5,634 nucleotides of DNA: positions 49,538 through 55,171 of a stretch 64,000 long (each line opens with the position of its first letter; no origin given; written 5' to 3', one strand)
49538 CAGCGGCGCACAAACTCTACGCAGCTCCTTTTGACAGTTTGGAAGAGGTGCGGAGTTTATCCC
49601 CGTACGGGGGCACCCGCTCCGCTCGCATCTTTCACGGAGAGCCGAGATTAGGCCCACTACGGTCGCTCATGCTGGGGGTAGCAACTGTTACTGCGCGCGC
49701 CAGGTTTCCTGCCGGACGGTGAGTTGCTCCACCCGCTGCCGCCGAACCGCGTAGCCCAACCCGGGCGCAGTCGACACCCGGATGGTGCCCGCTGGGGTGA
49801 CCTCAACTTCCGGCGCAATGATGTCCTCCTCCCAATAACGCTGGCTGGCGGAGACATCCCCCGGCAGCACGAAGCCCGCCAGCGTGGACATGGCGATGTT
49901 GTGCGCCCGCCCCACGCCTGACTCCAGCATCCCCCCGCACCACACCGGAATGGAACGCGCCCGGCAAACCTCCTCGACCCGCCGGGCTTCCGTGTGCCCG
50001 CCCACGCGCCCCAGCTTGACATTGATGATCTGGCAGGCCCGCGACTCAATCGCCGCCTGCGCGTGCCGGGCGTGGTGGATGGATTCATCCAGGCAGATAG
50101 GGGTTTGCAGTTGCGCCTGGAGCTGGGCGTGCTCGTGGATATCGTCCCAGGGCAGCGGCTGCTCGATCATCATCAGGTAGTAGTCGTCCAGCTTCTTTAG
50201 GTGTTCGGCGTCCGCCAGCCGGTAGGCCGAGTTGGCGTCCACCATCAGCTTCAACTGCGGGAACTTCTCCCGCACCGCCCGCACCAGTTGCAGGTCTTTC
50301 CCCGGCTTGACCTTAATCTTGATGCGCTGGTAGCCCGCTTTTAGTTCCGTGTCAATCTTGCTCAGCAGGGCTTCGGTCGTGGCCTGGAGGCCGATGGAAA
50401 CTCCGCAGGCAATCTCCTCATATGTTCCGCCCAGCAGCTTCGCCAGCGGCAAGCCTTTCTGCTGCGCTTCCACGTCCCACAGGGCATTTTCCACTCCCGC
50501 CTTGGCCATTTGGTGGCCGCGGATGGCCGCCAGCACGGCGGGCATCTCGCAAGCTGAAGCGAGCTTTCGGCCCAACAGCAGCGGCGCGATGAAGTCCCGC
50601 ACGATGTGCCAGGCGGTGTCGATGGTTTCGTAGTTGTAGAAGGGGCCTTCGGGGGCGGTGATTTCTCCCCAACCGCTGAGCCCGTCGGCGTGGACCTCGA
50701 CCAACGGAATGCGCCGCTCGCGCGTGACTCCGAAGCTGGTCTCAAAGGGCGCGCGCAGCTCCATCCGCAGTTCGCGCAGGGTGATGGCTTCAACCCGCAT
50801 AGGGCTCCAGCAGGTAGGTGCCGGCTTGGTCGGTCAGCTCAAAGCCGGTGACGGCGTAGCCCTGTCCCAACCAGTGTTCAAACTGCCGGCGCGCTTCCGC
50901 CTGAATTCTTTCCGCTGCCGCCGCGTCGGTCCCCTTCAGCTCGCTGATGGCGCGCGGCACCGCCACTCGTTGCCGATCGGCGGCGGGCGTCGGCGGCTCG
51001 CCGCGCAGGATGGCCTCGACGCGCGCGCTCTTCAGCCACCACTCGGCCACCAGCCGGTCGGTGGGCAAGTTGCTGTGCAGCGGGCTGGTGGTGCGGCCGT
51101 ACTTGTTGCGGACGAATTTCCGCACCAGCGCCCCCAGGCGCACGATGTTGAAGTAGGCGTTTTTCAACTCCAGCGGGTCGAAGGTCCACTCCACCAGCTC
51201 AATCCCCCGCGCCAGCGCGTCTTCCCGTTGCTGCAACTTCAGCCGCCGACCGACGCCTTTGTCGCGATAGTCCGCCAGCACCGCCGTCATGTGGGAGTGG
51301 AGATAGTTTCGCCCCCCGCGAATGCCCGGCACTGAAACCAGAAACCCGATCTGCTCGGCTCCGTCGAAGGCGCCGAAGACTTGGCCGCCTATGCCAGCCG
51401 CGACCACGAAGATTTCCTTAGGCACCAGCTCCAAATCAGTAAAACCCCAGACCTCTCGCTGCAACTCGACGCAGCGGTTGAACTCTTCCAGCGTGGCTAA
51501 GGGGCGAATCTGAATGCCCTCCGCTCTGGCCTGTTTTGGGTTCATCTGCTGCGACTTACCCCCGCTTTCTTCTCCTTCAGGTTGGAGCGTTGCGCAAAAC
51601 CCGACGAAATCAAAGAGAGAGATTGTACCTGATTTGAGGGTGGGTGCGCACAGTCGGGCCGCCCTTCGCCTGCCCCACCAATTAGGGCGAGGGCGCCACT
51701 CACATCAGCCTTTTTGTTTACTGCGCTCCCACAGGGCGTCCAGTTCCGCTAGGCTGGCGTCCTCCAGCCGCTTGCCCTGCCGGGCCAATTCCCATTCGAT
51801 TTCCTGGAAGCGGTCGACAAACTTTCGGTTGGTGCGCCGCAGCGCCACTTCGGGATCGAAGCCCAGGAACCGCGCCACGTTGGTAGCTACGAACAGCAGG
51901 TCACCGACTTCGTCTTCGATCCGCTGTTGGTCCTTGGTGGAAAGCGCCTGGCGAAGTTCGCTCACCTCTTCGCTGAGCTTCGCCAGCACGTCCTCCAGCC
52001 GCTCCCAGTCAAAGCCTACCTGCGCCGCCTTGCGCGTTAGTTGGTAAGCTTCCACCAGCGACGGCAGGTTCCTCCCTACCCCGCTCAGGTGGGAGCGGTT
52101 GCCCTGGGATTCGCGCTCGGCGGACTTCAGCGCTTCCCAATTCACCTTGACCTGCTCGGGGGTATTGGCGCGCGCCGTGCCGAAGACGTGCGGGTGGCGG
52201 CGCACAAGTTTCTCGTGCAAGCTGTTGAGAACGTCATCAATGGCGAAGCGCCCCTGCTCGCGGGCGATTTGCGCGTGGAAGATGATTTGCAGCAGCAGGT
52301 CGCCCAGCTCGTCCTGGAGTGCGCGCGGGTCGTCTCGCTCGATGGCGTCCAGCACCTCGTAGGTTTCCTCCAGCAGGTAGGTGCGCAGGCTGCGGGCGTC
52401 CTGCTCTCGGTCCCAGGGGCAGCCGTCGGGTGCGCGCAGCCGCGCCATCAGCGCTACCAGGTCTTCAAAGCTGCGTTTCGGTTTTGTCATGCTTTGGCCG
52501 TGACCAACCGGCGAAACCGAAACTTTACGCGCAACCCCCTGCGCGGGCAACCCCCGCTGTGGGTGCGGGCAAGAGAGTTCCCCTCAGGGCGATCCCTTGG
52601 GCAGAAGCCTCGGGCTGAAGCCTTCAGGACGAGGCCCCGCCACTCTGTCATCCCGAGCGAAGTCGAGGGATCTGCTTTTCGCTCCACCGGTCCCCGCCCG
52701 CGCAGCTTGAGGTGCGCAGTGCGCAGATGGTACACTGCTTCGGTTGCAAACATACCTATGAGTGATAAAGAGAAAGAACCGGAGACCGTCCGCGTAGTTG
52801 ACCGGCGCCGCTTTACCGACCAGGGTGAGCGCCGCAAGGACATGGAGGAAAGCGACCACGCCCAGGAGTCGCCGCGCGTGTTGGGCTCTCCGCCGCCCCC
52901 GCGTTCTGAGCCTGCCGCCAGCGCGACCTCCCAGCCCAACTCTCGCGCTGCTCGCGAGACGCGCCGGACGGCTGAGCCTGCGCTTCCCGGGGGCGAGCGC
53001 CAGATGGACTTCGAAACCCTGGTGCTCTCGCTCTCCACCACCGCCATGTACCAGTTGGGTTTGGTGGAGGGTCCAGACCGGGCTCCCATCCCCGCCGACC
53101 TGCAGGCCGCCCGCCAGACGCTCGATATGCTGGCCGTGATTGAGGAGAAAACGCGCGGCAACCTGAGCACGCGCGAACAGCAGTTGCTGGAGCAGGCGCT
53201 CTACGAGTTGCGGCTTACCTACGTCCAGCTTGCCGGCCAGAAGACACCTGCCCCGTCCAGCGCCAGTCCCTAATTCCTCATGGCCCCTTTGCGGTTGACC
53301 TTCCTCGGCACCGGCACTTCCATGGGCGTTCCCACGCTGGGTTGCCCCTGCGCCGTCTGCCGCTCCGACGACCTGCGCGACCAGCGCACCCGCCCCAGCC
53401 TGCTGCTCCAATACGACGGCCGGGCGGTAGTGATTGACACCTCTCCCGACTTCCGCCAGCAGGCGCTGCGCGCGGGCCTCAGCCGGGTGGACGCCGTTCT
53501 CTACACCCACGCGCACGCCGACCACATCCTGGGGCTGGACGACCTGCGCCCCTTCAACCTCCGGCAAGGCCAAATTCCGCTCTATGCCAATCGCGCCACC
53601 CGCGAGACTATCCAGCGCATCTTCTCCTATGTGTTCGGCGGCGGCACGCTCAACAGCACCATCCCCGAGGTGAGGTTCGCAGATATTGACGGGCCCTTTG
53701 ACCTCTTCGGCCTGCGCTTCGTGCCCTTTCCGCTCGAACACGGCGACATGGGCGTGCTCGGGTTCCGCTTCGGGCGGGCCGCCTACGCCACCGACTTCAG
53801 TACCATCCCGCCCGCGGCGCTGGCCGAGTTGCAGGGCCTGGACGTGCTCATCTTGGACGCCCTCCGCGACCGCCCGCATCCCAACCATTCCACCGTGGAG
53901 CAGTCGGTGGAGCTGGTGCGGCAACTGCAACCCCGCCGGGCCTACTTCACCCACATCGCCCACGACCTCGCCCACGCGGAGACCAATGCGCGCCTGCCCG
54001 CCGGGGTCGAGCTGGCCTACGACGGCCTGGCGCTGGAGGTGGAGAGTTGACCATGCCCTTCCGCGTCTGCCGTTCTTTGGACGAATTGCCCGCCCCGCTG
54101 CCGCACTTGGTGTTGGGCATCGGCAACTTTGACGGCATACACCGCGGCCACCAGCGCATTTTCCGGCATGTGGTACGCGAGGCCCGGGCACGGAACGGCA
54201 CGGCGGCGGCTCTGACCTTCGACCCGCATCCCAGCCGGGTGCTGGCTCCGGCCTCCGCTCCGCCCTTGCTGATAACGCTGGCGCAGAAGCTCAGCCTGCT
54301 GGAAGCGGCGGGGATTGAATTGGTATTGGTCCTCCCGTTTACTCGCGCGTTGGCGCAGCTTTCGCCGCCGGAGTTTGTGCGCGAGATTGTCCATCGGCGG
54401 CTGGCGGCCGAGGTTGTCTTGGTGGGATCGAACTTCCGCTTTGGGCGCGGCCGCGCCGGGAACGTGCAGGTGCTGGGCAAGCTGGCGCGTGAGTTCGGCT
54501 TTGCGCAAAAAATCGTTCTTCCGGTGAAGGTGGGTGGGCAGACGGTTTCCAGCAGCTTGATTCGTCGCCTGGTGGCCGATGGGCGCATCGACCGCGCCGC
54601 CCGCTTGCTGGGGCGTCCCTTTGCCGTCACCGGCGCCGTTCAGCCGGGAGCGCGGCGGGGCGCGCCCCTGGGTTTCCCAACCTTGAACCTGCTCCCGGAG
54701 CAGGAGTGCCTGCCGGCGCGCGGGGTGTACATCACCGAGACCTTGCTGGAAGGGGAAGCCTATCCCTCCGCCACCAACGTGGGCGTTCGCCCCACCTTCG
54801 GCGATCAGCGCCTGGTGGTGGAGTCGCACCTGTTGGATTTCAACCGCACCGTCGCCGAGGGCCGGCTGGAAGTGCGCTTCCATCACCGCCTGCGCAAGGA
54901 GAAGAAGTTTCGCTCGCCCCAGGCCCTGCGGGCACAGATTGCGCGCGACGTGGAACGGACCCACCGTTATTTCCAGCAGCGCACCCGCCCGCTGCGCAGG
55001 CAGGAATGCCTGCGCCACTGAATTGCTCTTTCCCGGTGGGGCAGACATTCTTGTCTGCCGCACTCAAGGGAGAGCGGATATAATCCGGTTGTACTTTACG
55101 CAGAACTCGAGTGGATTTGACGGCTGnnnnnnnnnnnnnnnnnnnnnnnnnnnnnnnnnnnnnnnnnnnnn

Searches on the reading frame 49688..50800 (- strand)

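Call 42: search_protein_families(library=pfam, proteins=[window:49688-50800:-], max_evalue=0.0001)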
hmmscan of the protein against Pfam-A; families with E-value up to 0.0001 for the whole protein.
window:49688-50800:- (370 aa): 2 families
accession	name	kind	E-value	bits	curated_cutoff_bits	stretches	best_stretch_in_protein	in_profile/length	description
PF13378.12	MR_MLE_C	-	2.8e-48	164.9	29.4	1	153-354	10-217/219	Enolase C-terminal domain-like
PF02746.21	MR_MLE_N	-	1.5e-17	64.3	22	1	8-124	6-117/117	Mandelate racemase / muconate lactonizing enzyme, N-terminal domain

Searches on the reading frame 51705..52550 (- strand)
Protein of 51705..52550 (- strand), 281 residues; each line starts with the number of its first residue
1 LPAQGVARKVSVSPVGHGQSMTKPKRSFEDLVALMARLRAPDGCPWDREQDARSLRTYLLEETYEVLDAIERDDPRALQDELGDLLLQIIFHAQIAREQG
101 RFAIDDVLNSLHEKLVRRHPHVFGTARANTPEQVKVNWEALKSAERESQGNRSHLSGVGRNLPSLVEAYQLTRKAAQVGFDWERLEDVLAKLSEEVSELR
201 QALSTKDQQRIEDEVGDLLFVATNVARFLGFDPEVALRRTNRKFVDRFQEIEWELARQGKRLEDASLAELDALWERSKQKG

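Call 42: search_protein_families(library=pfam, proteins=[window:51705-52550:-], max_evalue=0.0001)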
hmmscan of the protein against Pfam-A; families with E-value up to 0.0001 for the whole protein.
window:51705-52550:- (281 aa): 3 families
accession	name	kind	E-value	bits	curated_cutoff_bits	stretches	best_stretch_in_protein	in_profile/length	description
PF03819.22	MazG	-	1.2e-40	138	22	2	50-123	1-74/74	MazG nucleotide pyrophosphohydrolase domain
PF01503.22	PRA-PH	-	3.3e-13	50.3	21.3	1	177-238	16-80/86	Phosphoribosyl-ATP pyrophosphohydrolase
PF12643.12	MazG-like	-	4.7e-06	27.2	27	0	190-241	13-63/85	MazG-like family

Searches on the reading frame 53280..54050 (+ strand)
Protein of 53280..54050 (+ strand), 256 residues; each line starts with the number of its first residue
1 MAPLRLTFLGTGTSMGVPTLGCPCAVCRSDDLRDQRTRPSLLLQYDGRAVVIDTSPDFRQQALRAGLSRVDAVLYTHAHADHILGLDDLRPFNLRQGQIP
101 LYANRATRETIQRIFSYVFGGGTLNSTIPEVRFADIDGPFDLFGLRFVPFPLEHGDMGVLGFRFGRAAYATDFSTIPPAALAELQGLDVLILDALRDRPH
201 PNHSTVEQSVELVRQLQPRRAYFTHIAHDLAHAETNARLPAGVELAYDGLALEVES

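Call 42: search_protein_families(library=pfam, proteins=[window:53280-54050:+], max_evalue=0.0001)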
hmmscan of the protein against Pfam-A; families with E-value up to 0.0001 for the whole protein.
window:53280-54050:+ (256 aa): 2 families
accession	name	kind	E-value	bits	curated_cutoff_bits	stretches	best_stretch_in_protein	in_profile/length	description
PF12706.13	Lactamase_B_2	-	4e-41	141.3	27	1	48-226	1-200/200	Beta-lactamase superfamily domain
PF00753.33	Lactamase_B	-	1.1e-16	61.8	22.7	1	39-225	7-196/196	Metallo-beta-lactamase superfamily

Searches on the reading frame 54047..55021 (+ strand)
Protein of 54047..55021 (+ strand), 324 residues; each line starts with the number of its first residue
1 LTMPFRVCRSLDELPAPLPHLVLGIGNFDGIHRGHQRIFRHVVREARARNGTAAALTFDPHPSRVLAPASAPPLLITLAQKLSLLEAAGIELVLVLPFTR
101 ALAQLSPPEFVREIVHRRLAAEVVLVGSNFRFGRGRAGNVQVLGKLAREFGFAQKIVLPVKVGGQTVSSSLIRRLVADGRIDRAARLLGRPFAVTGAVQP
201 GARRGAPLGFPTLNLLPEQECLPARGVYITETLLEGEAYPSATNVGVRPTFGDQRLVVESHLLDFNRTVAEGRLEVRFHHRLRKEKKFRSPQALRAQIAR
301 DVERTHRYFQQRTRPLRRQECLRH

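Call 42: search_protein_families(library=pfam, proteins=[window:54047-55021:+], max_evalue=0.0001)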
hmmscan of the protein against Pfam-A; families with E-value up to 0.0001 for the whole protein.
window:54047-55021:+ (324 aa): 2 families
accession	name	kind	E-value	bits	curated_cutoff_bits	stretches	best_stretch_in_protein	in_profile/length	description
PF06574.18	FAD_syn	-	1.3e-45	155.5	27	1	20-170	7-157/158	FAD synthetase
PF01687.23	Flavokinase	-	3.6e-36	124.6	19.6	1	188-309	1-124/124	Riboflavin kinase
